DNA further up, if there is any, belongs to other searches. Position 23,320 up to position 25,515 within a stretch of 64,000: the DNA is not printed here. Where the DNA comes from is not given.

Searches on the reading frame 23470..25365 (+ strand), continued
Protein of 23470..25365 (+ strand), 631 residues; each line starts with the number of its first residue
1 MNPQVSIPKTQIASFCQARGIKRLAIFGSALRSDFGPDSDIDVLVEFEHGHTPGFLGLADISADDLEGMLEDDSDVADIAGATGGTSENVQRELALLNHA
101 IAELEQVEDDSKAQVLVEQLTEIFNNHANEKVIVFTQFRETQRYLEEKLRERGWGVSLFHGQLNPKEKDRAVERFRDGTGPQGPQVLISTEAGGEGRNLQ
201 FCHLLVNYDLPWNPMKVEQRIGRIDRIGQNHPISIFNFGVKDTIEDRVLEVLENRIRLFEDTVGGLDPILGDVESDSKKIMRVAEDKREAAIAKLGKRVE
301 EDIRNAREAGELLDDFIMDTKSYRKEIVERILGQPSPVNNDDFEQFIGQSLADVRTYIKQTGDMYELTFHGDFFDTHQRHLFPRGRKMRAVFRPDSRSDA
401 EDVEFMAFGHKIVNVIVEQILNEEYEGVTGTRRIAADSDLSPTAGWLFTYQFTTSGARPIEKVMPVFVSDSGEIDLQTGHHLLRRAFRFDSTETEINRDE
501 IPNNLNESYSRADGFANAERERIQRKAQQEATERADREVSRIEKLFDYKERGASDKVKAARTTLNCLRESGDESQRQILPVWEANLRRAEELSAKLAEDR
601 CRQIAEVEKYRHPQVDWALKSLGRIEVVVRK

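Call 28: search_solved_structures(query=P0002, max_evalue=0.00001)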
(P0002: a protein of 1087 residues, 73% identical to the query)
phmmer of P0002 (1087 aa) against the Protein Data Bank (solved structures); distinct sequences matched with E-value up to 0.00001: 138 (the best 60 are shown).
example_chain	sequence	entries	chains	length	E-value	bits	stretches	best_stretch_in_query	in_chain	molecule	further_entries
4s20_K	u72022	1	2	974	1.6e-60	208.3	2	108-462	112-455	RNA polymerase-associated protein RapA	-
7m8e_F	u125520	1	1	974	1.6e-60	208.2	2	108-462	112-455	RNA polymerase-associated protein RapA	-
6bog_A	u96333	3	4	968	1.7e-60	208.2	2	108-462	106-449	RNA polymerase-associated protein RapA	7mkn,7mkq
8so8_A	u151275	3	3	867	6.5e-60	206.3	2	112-462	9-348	RNA polymerase-associated protein RapA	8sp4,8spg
8t0l_F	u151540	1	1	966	4e-59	203.6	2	108-461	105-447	RNA polymerase-associated protein RapA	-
1z63_A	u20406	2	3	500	4.3e-28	100.9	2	577-737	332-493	Helicase of the snf2/rad54 family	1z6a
6ne3_W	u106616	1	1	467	2.1e-27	98.6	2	573-714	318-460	SWI/SNF-related matrix-associated actin-dependent regulator of chromatin subfamily A membe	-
7ux9_P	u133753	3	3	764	1.5e-26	95.8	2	139-354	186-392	ATP-dependent DNA helicase DDM1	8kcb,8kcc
8wh5_K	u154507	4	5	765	1.5e-26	95.8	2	139-354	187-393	ATP-dependent DNA helicase DDM1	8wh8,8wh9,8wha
8j90_K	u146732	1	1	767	1.5e-26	95.8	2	139-354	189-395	ATP-dependent DNA helicase DDM1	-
8v4y_W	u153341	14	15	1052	1.7e-26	95.6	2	573-715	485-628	SWI/SNF-related matrix-associated actin-dependent regulator of chromatin subfamily A membe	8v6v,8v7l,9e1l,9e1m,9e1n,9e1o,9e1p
8skz_A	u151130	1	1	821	1.9e-26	95.4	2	139-354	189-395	ATP-dependent DNA helicase DDM1,Lymphoid-specific helicase chimera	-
6iro_L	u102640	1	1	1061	3.8e-24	87.8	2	151-354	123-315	ISWI chromatin-remodeling complex ATPase ISW1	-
6jyl_K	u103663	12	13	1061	3.8e-24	87.8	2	151-354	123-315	ISWI chromatin-remodeling complex ATPase ISW1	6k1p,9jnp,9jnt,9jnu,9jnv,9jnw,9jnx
7x3t_V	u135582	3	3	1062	3.8e-24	87.8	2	151-354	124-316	ISWI chromatin-remodeling complex ATPase ISW1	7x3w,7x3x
9ux9_K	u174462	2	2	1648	2.6e-19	71.8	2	571-716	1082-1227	SWI/SNF-related matrix-associated actin-dependent regulator of chromatin subfamily A membe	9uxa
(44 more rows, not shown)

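Call 41: list_cluster_members(proteins=[P0001, P0002, P0003])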
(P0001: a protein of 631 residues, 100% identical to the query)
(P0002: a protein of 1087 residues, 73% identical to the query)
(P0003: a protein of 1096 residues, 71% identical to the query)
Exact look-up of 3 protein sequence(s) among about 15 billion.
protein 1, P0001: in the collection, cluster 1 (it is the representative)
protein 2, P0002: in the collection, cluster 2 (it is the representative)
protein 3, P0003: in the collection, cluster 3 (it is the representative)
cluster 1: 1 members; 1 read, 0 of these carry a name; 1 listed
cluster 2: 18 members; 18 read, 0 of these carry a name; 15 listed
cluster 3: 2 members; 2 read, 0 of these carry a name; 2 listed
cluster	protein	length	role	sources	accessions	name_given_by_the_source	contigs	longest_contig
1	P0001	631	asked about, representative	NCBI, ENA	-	-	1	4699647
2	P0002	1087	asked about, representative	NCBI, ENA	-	-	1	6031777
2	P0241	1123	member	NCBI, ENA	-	-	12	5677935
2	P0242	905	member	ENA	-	-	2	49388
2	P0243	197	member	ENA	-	-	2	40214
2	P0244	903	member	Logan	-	-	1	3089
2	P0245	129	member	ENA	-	-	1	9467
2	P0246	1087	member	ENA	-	-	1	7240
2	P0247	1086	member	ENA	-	-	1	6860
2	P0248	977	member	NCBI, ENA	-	-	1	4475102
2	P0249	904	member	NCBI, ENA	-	-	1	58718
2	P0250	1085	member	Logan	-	-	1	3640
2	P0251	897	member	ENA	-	-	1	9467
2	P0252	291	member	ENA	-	-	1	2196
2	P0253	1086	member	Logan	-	-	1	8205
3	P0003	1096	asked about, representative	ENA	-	-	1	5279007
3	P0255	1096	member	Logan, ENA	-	-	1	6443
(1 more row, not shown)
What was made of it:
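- On Conserved NTase + Helicase_C fusion family (hypothetical): One-member cluster (call 41).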

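Call 42: search_protein_families(library=pfam, proteins=[P0002, P0003, L001:8139-8441:+, L001:8707-9717:+], max_evalue=0.01)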
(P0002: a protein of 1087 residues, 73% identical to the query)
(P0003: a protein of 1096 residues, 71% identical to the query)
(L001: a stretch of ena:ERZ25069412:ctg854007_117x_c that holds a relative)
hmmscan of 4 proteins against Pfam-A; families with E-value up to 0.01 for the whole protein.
P0002 (1087 aa): 5 families
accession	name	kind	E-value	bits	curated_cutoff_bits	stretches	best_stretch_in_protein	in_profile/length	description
PF00271.37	Helicase_C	-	6.4e-24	84.8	23.5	1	576-684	3-110/110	Helicase conserved C-terminal domain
PF00176.29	SNF2-rel_dom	-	1.9e-21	76.9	24.9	1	171-462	16-250/290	SNF2-related domain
PF04851.21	ResIII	-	7.9e-11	42.6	22.5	1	155-326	3-162/164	Type III restriction enzyme, res subunit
PF00270.35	DEAD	-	2.1e-06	28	26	1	158-329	2-162/167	DEAD/DEAH box helicase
PF12137.13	RapA_C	-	6.6e-06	25.8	26.8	0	689-899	2-207/360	RNA polymerase recycling family C-terminal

P0003 (1096 aa): 4 families
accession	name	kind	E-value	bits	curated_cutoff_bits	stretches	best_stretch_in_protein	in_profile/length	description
PF00271.37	Helicase_C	-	3.5e-25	88.8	23.5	1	584-692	3-110/110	Helicase conserved C-terminal domain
PF00176.29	SNF2-rel_dom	-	4.5e-21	75.6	24.9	1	178-364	16-194/290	SNF2-related domain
PF04851.21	ResIII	-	1.8e-10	41.4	22.5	1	162-333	3-162/164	Type III restriction enzyme, res subunit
PF00270.35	DEAD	-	1.3e-06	28.7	26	1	165-334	2-161/167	DEAD/DEAH box helicase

L001:8139-8441:+ (100 aa): 2 families
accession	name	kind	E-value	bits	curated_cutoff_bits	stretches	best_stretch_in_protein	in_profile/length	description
PF21247.3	Fic-like_C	-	1.4e-25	89.4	27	1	27-86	4-64/64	Filamentation induced by cAMP protein Fic-like, C-terminal domain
PF14947.12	HTH_45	-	0.0029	18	25.5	1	29-99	11-72/77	Winged helix-turn-helix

L001:8707-9717:+ (336 aa): 1 family
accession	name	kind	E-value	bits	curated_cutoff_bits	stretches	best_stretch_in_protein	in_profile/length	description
PF08852.17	DUF1822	-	0.002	17.7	25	1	88-210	176-281/370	Protein of unknown function (DUF1822)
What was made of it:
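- On SNF2-family ATPase/translocase: Full-length relatives have SNF2-rel_dom at aa 171-462 (call 42).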
